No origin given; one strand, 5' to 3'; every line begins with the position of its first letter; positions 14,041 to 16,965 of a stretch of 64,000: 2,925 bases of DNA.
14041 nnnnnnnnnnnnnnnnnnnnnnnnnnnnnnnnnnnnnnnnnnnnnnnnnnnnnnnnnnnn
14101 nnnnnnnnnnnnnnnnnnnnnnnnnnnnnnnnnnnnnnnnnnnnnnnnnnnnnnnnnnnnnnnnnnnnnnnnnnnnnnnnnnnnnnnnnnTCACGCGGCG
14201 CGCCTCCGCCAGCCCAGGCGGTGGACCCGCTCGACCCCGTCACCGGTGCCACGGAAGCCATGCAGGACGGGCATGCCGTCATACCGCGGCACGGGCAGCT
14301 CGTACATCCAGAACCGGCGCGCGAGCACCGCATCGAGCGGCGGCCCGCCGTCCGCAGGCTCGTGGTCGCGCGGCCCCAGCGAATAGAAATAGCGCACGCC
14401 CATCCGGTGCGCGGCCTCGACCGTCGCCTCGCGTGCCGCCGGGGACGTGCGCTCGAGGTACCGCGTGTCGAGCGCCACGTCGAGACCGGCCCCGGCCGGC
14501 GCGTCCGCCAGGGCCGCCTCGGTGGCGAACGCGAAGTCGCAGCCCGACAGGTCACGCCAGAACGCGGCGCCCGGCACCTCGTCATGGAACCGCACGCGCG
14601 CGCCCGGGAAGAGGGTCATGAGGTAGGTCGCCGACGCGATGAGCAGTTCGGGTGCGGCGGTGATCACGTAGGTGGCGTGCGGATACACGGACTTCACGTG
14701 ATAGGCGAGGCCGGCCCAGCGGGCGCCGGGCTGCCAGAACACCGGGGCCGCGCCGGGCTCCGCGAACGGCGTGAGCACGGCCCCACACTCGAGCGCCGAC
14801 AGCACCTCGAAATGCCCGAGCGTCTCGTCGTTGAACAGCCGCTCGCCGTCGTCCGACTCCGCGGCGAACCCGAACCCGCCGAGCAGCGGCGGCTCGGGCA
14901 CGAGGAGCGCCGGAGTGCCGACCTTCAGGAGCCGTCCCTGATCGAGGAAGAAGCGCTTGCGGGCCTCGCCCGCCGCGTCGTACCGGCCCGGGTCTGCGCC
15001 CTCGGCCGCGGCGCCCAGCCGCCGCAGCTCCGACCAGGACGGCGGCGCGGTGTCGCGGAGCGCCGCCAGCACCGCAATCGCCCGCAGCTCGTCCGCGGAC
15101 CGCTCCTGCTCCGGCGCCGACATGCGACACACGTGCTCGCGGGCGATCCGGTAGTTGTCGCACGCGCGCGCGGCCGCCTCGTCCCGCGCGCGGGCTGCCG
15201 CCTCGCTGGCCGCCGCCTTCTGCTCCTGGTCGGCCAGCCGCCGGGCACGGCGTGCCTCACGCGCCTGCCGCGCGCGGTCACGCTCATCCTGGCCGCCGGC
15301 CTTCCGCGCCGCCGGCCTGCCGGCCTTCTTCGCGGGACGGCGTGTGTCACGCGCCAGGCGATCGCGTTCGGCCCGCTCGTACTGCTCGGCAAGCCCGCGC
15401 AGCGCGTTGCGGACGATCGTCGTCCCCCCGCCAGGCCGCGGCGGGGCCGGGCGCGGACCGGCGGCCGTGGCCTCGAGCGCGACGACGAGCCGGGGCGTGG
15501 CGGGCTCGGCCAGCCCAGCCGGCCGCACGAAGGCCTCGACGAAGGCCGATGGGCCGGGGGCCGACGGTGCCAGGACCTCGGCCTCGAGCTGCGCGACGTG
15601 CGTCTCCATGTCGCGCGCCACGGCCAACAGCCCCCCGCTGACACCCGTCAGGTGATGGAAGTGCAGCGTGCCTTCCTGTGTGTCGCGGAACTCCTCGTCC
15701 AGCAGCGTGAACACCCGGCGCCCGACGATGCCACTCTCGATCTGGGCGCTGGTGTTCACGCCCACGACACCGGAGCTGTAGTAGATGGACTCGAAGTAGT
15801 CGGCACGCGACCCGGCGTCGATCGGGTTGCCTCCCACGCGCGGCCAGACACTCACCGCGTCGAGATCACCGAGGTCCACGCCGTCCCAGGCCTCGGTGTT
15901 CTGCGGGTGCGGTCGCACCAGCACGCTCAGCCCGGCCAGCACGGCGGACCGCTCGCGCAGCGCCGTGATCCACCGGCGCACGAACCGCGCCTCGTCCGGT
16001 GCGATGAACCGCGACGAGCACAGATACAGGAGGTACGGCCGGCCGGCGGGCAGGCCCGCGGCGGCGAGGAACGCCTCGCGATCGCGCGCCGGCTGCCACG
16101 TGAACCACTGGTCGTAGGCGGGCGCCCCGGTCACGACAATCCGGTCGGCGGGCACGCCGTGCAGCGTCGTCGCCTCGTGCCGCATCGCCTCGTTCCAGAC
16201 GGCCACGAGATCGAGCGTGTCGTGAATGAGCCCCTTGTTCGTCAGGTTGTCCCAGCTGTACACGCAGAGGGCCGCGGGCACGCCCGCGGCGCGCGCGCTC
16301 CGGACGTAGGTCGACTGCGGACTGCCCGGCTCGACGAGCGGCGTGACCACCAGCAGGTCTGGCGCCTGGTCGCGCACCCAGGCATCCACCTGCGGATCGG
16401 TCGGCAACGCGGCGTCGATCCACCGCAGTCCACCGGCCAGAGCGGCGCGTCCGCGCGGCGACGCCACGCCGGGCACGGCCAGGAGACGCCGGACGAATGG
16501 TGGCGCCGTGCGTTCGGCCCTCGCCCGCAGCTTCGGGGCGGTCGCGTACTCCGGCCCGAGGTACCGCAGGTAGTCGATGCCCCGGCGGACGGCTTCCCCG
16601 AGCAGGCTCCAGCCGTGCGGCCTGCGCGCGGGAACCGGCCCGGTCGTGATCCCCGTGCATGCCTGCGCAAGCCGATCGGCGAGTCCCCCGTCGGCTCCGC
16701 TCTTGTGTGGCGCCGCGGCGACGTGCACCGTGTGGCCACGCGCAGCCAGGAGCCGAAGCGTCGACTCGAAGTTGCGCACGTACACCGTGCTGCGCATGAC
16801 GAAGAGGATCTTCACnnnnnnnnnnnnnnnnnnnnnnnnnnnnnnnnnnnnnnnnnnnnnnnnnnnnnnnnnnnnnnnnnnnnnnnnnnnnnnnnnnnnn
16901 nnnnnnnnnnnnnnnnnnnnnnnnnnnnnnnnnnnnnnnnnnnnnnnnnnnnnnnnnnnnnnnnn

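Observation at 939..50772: Twelve genes carrying about 16 copies of an unassigned twin-Rossmann (GT-B-like) domain in one locus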

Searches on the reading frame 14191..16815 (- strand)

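Call 5: search_protein_families(library=pfam, proteins=[window:14191-16815:-], max_evalue=1)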
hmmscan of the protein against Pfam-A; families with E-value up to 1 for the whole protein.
window:14191-16815:- (874 aa): 1 family
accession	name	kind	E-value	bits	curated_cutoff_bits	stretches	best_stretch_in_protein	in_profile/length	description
PF04464.20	Glyphos_transf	-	0.026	13.9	22.1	1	197-308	131-241/367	CDP-Glycerol:Poly(glycerophosphate) glycerophosphotransferase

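Call 13: search_protein_families(library=ncbifam, proteins=[window:14191-16815:-], max_evalue=1)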
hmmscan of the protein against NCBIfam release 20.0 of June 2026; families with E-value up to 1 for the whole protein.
window:14191-16815:- (874 aa): 2 families
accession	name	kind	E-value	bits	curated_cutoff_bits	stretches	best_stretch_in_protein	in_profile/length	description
NF046086.1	BFO_1060_trans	domain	5.6e-05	22.4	200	1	201-270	105-172/365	BFO_1060 family glycosyltransferase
NF006055.0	PRK08203.1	equivalog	0.016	13.8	532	1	752-832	97-177/455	8-oxoguanine deaminase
